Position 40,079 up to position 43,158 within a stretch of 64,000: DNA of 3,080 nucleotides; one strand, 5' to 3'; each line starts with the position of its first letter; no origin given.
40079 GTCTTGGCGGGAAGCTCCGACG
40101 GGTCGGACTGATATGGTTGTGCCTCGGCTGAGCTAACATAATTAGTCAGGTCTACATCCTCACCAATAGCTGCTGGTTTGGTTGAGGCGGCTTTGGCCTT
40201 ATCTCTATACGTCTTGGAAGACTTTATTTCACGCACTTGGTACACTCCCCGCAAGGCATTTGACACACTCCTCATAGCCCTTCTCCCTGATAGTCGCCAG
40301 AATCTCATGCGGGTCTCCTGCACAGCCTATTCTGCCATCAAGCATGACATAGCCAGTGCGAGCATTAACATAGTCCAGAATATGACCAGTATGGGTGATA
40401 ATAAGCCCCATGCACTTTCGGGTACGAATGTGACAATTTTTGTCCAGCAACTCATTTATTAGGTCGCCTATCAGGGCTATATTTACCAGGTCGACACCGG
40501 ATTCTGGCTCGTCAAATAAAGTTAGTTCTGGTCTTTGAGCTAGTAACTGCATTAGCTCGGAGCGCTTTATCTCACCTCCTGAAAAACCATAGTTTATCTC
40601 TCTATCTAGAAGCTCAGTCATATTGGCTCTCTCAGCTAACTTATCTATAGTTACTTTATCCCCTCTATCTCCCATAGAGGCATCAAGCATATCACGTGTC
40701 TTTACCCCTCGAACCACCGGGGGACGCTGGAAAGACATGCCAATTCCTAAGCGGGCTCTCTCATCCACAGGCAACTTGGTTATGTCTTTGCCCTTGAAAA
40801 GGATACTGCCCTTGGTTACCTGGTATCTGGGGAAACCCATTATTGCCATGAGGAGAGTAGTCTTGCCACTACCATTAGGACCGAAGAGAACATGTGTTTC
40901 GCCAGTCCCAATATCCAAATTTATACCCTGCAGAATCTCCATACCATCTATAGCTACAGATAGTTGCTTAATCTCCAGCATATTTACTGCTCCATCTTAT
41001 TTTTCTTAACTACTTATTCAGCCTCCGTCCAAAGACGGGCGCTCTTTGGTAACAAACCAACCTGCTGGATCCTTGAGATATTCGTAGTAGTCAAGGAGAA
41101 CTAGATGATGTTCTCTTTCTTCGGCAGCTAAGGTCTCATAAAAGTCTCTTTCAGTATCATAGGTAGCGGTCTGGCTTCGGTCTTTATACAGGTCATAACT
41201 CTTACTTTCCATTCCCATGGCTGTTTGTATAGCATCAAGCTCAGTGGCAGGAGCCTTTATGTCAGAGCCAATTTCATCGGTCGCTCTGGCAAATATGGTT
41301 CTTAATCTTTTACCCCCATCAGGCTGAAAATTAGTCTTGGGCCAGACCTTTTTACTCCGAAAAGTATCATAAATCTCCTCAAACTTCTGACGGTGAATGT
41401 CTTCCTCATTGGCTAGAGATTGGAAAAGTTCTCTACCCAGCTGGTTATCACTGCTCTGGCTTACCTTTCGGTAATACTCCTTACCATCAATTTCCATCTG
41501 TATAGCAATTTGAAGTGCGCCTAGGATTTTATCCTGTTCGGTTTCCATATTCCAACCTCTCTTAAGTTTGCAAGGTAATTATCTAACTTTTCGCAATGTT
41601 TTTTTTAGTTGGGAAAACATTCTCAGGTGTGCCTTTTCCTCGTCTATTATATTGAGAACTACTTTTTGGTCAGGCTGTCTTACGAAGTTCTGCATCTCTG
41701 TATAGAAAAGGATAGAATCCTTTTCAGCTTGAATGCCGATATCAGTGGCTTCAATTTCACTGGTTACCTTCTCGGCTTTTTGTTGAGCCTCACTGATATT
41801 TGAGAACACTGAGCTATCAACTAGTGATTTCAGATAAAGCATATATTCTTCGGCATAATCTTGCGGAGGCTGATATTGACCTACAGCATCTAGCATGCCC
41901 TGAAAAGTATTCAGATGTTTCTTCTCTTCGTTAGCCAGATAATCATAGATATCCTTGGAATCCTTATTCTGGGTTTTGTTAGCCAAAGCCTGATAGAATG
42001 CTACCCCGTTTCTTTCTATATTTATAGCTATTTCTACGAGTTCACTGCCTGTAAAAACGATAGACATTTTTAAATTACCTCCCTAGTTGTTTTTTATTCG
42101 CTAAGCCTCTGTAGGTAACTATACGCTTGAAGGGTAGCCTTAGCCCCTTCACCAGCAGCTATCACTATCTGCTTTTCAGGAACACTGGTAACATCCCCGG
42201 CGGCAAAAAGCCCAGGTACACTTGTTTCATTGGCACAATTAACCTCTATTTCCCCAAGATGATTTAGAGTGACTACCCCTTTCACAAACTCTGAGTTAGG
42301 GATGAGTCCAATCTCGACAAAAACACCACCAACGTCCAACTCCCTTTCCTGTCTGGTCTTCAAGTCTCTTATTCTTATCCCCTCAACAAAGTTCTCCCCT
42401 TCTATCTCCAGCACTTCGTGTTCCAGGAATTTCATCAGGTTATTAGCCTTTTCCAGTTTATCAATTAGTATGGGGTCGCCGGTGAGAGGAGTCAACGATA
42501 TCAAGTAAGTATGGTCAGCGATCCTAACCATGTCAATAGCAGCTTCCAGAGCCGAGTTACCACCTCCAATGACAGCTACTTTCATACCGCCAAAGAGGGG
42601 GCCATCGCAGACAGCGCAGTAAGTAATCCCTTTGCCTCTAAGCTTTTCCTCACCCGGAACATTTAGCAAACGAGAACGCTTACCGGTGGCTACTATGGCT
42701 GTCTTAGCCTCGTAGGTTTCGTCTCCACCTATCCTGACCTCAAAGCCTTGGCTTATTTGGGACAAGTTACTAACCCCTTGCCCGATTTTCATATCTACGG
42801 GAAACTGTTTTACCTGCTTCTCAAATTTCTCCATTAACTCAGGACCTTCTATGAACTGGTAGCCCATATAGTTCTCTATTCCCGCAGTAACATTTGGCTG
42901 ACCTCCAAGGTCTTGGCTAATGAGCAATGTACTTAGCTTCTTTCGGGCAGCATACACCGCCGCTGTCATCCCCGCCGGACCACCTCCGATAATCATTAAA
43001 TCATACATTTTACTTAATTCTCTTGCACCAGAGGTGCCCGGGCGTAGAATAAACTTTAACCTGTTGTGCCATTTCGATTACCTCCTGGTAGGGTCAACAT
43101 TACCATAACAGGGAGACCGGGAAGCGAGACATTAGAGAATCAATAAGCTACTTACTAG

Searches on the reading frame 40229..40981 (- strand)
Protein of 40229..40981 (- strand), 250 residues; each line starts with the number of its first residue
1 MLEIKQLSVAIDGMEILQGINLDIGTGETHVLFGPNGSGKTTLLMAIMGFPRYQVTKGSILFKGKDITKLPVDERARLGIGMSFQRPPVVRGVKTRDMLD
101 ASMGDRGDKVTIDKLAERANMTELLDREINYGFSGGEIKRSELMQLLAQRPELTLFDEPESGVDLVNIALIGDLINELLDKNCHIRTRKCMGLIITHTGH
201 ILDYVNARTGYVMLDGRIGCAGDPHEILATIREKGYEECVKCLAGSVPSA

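Call 8: search_protein_families(library=pfam, proteins=[window:40229-40981:-])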
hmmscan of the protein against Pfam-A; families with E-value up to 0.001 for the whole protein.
window:40229-40981:- (250 aa): 4 families
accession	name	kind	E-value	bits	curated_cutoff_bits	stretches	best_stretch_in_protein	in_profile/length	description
PF00005.33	ABC_tran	-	1.7e-26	93.9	25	1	17-159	1-135/137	ABC transporter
PF13304.12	AAA_21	-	3.6e-09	37.6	27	1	30-47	2-19/304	AAA domain, putative AbiEii toxin, Type IV TA system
PF13476.12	AAA_23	-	0.00028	22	27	1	20-47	13-39/201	AAA domain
PF02463.25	SMC_N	-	0.0003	20.7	40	0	29-48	26-48/220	RecF/RecN/SMC N terminal domain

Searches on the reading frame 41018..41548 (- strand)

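Call 8: search_protein_families(library=pfam, proteins=[window:41018-41548:-])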
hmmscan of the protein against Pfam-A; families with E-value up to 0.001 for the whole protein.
window:41018-41548:- (176 aa): 1 family
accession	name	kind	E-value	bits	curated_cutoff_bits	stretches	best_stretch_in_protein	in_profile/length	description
PF02915.23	Rubrerythrin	-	1.7e-13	51.6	22.8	1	12-151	3-133/137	Rubrerythrin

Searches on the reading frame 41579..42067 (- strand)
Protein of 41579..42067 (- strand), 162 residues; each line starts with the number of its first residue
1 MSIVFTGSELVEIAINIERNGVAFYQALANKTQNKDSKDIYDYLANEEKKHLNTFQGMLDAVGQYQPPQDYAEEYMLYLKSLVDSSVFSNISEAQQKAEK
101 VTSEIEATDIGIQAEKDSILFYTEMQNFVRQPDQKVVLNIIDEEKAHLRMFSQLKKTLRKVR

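Call 8: search_protein_families(library=pfam, proteins=[window:41579-42067:-])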
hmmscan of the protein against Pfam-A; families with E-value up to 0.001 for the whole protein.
window:41579-42067:- (162 aa): 3 families
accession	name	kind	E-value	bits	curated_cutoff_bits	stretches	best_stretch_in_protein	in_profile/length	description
PF02915.23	Rubrerythrin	-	1.6e-14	54.9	22.8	1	9-154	1-136/137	Rubrerythrin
PF03232.19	COQ7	-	0.00032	20.8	23.5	0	24-60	20-57/169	Ubiquinone biosynthesis protein COQ7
PF13668.12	Ferritin_2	-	0.00062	20.3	24.7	0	9-71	4-76/138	Ferritin-like domain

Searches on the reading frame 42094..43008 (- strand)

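Call 8: search_protein_families(library=pfam, proteins=[window:42094-43008:-])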
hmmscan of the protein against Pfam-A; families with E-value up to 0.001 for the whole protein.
window:42094-43008:- (304 aa): 10 families
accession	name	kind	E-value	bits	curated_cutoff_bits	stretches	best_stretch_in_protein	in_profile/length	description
PF07992.20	Pyr_redox_2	-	6.4e-43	147.7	26.1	1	2-287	1-290/291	Pyridine nucleotide-disulphide oxidoreductase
PF13738.12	Pyr_redox_3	-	5.7e-24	85.3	30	1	49-271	74-305/305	Pyridine nucleotide-disulphide oxidoreductase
PF00890.30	FAD_binding_2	-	9.3e-10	38.7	20.4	1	3-33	1-31/414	FAD binding domain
PF12831.13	FAD_oxidored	-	1.2e-09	38.4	27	1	3-44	1-42/416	FAD dependent oxidoreductase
PF03486.20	HI0933_like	-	2.1e-09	37.7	50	0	3-32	2-31/244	HI0933-like protein Rossmann domain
PF01134.28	GIDA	-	5.7e-09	36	22.1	1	3-34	1-32/391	Glucose inhibited division protein A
PF00070.33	Pyr_redox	-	1.9e-07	31.9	22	1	143-213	1-79/82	Pyridine nucleotide-disulphide oxidoreductase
PF13450.12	NAD_binding_8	-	0.0001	23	21.9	1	6-36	1-33/68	NAD(P)-binding Rossmann-like domain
PF01266.30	DAO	-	0.00011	22.3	27.9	0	3-40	1-41/353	FAD dependent oxidoreductase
PF01946.23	Thi4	-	0.0002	21.1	26.2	0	3-34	19-51/235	Thi4 family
